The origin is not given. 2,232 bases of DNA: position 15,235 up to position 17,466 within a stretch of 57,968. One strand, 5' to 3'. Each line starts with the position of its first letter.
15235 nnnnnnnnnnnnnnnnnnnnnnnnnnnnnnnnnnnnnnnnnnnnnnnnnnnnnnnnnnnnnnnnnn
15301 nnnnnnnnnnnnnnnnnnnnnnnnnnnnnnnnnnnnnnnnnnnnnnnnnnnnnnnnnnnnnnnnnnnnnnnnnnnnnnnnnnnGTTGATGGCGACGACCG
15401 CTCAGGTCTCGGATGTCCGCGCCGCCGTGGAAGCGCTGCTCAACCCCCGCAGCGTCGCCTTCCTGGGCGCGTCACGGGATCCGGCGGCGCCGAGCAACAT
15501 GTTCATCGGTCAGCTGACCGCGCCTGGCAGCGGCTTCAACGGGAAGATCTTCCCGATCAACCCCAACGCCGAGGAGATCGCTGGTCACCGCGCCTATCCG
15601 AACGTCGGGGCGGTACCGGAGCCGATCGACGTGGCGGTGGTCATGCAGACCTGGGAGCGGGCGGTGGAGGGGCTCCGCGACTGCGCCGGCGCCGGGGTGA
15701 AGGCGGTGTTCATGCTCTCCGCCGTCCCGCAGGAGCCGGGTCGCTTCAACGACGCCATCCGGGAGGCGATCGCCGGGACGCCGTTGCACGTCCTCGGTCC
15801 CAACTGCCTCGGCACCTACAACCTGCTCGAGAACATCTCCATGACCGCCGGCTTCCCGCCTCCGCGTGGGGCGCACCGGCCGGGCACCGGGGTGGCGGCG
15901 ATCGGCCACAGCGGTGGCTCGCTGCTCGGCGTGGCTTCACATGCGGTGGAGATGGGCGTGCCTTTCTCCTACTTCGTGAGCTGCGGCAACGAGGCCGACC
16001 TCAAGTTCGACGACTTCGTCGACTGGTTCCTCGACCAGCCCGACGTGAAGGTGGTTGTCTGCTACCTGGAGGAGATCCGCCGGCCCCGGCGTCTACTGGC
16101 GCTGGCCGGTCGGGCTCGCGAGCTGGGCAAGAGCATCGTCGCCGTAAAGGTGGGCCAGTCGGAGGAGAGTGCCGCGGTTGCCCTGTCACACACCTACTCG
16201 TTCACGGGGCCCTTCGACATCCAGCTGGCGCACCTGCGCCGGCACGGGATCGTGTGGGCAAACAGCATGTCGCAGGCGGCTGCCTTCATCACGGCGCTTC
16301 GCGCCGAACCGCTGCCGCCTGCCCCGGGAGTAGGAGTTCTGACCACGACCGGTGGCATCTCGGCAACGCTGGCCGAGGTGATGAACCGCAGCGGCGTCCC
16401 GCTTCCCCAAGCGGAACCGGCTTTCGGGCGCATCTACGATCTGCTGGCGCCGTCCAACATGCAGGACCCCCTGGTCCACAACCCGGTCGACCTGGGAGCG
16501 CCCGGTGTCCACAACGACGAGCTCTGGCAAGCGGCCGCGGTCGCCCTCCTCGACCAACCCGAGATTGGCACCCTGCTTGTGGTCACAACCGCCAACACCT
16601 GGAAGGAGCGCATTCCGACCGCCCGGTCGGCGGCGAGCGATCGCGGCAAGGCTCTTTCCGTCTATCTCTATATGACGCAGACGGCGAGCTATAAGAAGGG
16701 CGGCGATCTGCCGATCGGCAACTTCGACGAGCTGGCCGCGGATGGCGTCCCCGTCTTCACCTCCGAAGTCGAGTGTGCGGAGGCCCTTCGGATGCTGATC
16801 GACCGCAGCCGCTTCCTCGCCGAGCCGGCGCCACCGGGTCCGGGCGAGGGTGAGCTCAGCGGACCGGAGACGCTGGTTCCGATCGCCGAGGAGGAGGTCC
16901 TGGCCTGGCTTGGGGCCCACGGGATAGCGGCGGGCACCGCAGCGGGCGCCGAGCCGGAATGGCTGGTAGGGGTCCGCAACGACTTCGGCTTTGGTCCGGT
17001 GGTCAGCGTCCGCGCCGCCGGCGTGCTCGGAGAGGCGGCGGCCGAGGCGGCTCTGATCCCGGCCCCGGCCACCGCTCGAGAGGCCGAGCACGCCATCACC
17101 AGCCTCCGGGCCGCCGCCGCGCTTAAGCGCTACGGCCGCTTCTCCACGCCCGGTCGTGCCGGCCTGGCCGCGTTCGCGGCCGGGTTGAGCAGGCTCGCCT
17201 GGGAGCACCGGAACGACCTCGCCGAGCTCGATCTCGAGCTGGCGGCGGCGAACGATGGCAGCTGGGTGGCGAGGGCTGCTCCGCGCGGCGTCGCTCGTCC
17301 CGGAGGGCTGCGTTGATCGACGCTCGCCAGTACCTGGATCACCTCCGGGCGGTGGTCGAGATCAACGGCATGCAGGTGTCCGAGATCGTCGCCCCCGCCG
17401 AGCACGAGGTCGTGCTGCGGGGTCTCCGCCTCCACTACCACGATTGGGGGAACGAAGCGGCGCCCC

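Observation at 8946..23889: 14-gene co-directional operon joining a peptide-type ABC importer directly to CoA-thioester chemistry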

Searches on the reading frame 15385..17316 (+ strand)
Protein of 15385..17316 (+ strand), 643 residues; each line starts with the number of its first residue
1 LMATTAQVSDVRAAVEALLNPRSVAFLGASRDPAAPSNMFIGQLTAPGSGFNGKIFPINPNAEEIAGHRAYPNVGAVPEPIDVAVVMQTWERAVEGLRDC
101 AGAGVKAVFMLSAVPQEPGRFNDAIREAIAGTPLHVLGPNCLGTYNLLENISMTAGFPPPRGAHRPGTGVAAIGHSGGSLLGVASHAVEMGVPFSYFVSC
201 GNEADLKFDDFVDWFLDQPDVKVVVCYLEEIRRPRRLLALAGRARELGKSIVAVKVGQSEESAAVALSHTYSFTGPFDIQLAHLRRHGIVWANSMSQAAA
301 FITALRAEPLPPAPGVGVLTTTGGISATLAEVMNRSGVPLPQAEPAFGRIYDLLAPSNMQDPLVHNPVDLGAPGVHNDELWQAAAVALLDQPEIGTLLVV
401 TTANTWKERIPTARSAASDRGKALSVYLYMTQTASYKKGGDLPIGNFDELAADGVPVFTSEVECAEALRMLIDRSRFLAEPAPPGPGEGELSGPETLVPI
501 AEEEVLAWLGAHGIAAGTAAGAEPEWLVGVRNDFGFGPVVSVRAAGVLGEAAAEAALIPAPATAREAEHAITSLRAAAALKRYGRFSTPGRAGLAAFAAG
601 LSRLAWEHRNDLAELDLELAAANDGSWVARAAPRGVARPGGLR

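Call 3: search_protein_families(library=pfam, proteins=[window:15385-17316:+])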
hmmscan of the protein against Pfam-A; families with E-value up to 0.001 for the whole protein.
window:15385-17316:+ (643 aa): 3 families
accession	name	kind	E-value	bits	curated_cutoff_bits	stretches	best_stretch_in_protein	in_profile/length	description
PF13607.11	Succ_CoA_lig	-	1e-33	116.4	27.4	1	169-304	3-137/138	Succinyl-CoA ligase like flavodoxin domain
PF13380.12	CoA_binding_2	-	3.4e-18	66.6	22.8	1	22-144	1-113/116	CoA binding domain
PF13549.11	ATP-grasp_5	-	1.9e-08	34.4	27.6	1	523-618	109-203/221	ATP-grasp domain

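Call 5: search_protein_families(library=ncbifam, proteins=[window:15385-17316:+], max_evalue=0.00001)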
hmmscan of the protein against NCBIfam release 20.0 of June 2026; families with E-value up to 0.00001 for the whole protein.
window:15385-17316:+ (643 aa): 4 families
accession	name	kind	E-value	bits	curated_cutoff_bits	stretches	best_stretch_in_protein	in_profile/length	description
TIGR02717.1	AcCoA-syn-alpha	equivalog_domain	1.3e-65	221.8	567.15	1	16-474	2-446/447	acetate--CoA ligase alpha subunit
NF045494.1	AcCoALig_Archglob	equivalog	6.8e-50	170.1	1200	1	15-473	218-661/665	acetate--CoA ligase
NF045493.1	HydDutCoALig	equivalog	2.1e-43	148.9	1300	1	17-405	5-386/698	4-hydroxybutyrate--CoA ligase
NF045492.1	HydPropCoALig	equivalog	9.2e-42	143.3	1300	1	13-394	246-622/700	3-hydroxypropionate--CoA ligase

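Call 9: find_homologous_proteins(query=window:15385-17316:+, max_evalue=1e-20)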
Query window:15385-17316:+ (643 aa): 1098 proteins with E <= 1e-20 among 8000 candidates; the best 120 are listed.
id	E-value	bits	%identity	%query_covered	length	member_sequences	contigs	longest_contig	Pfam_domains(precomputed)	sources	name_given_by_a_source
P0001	0.0e+0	1424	100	100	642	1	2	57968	PF13607.12,PF13549.12,PF13380.13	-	-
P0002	0.0e+0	1154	80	100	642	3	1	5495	PF02629.26,PF13607.12,PF13549.12,PF13380.13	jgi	jgi:acyl-CoA synthetase (NDP forming)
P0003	1.7e-103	365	37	83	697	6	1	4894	PF02629.26,PF13607.12,PF13549.12,PF13380.13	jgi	jgi:acyl-CoA synthetase (NDP forming)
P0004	2.1e-93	332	39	79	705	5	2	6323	PF02629.26,PF13607.12,PF13549.12,PF13380.13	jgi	jgi:acyl-CoA synthetase (NDP forming)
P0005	1.7e-61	227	36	59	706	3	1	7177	PF02629.26,PF13607.12,PF13549.12,PF13380.13,PF19045.5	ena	-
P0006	1.8e-61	227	36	59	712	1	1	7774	PF02629.26,PF13607.12,PF13549.12,PF13380.13,PF19045.5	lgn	-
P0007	8.8e-61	224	36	59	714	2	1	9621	PF02629.26,PF13607.12,PF13549.12,PF13380.13,PF19045.5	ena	-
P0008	2.7e-60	223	36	59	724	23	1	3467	PF02629.26,PF13607.12,PF13549.12,PF13380.13,PF19045.5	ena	-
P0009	1.1e-57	214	33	72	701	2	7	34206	PF02629.26,PF13607.12,PF13549.12,PF13380.13,PF19045.5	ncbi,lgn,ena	-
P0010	3.9e-53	199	36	54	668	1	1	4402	PF02629.26,PF13607.12,PF13549.12,PF13380.13,PF19045.5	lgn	-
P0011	5.6e-53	199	30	72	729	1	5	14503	PF02629.26,PF13607.12,PF13549.12,PF13380.13,PF19045.5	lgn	-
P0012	8.4e-53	198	34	74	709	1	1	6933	PF02629.26,PF13607.12,PF13549.12,PF13380.13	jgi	jgi:acetyltransferase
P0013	8.9e-53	198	34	71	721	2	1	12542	PF02629.26,PF13607.12,PF13549.12,PF13380.13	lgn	-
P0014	1.3e-52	197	31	73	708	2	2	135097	PF02629.26,PF13607.12,PF13549.12,PF13380.13,PF19045.5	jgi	jgi:acyl-CoA synthetase (NDP forming)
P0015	2.7e-52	196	29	72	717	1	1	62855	PF02629.26,PF13607.12,PF13549.12,PF13380.13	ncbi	-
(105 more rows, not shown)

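Call 11: find_encoding_contigs(protein=P0002, flank=10000)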
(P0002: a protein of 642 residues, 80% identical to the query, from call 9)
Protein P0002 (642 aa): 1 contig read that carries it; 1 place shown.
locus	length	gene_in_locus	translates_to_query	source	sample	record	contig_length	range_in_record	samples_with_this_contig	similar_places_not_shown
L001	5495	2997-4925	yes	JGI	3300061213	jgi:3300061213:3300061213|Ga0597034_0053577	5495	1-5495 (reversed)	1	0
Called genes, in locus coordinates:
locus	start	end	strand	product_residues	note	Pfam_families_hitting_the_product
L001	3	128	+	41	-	?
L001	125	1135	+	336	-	PF00005:ABC_tran, PF13304:AAA_21 (weak), PF08352:oligo_HPY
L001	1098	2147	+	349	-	PF00005:ABC_tran, PF13304:AAA_21 (faint), PF08352:oligo_HPY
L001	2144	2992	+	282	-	PF00378:ECH_1, PF16113:ECH_2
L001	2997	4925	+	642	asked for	PF02629:CoA_binding (faint), PF13380:CoA_binding_2, PF13607:Succ_CoA_lig, PF13549:ATP-grasp_5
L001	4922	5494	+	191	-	?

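Call 12: find_encoding_contigs(protein=P0003, flank=10000)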
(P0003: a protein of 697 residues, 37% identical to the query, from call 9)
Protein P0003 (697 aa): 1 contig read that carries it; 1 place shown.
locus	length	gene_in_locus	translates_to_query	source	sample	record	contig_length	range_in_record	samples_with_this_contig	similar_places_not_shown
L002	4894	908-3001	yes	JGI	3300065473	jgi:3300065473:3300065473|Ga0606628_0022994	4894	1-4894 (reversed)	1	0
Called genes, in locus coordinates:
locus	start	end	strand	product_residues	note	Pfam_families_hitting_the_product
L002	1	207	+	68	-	?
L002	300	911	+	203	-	PF00392:GntR, PF07729:FCD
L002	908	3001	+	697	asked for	PF02629:CoA_binding, PF13380:CoA_binding_2, PF13607:Succ_CoA_lig, PF13549:ATP-grasp_5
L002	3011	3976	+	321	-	PF19300:BPD_transp_1_N, PF00528:BPD_transp_1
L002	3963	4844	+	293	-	PF00528:BPD_transp_1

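Call 13: find_encoding_contigs(protein=P0004, flank=10000)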
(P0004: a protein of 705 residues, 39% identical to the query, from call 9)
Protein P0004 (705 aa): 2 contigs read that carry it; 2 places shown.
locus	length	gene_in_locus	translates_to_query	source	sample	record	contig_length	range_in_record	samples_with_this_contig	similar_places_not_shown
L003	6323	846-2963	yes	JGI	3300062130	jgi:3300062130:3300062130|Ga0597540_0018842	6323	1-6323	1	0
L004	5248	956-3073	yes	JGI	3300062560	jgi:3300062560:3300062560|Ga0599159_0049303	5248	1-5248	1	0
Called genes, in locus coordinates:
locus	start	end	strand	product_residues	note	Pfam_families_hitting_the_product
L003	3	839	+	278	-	?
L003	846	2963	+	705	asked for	PF02629:CoA_binding, PF13380:CoA_binding_2, PF13607:Succ_CoA_lig, PF13549:ATP-grasp_5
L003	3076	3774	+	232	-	PF00392:GntR, PF07729:FCD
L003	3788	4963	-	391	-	PF02771:Acyl-CoA_dh_N, PF02770:Acyl-CoA_dh_M, PF00441:Acyl-CoA_dh_1, PF08028:Acyl-CoA_dh_2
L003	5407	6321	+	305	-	?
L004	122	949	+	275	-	PF00378:ECH_1, PF16113:ECH_2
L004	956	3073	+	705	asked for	PF02629:CoA_binding, PF13380:CoA_binding_2, PF13607:Succ_CoA_lig, PF13549:ATP-grasp_5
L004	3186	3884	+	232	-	PF00392:GntR, PF07729:FCD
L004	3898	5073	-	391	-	PF02771:Acyl-CoA_dh_N, PF02770:Acyl-CoA_dh_M, PF00441:Acyl-CoA_dh_1, PF08028:Acyl-CoA_dh_2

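Call 16: search_solved_structures(query=window:15385-17316:+, max_evalue=0.00001)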
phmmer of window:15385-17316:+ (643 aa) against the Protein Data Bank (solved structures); distinct sequences matched with E-value up to 0.00001: 12.
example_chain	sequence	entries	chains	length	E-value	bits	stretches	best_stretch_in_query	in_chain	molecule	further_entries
4xyl_A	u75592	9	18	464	5.3e-45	157.3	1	15-402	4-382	alpha subunit of Acyl-CoA synthetase (NDP forming) | Acyl-CoA synthetase (NDP forming) | alpha subunit of acetyl-CoA synthetase (NDP forming)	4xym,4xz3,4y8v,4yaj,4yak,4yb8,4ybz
2csu_A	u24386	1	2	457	3.1e-43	151.4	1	18-407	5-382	457aa long hypothetical protein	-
9y43_A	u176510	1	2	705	6e-40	140.6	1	15-374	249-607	3-hydroxypropionate--CoA ligase [ADP-forming]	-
8wzu_A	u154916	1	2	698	9e-37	130.1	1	18-403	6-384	4-hydroxybutyrate--CoA ligase [ADP-forming]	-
7cm9_A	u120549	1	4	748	2.4e-33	118.8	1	50-399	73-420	DMSP lyase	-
9it0_A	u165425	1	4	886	5.5e-24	87.8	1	14-370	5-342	Protein acetyltransferase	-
9isq_A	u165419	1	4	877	1.1e-23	86.8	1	15-370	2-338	Protein acetyltransferase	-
1y81_A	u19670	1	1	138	6.8e-08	34.7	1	22-121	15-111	conserved hypothetical protein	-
3q9u_A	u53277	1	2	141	3.3e-06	29.1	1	16-89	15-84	CoA binding protein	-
3qa9_A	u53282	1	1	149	5.2e-06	28.5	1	16-86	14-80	CoA binding domain protein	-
3q9n_A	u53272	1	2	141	5.2e-06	28.4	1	16-87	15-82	CoA binding protein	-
2d59_A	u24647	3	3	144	5.7e-06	28.3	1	16-109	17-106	hypothetical protein PH1109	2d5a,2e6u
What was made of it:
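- The ACD's closest solved relatives include 3-hydroxypropionate- and 4-hydroxybutyrate-CoA ligases (calls 5, 16).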
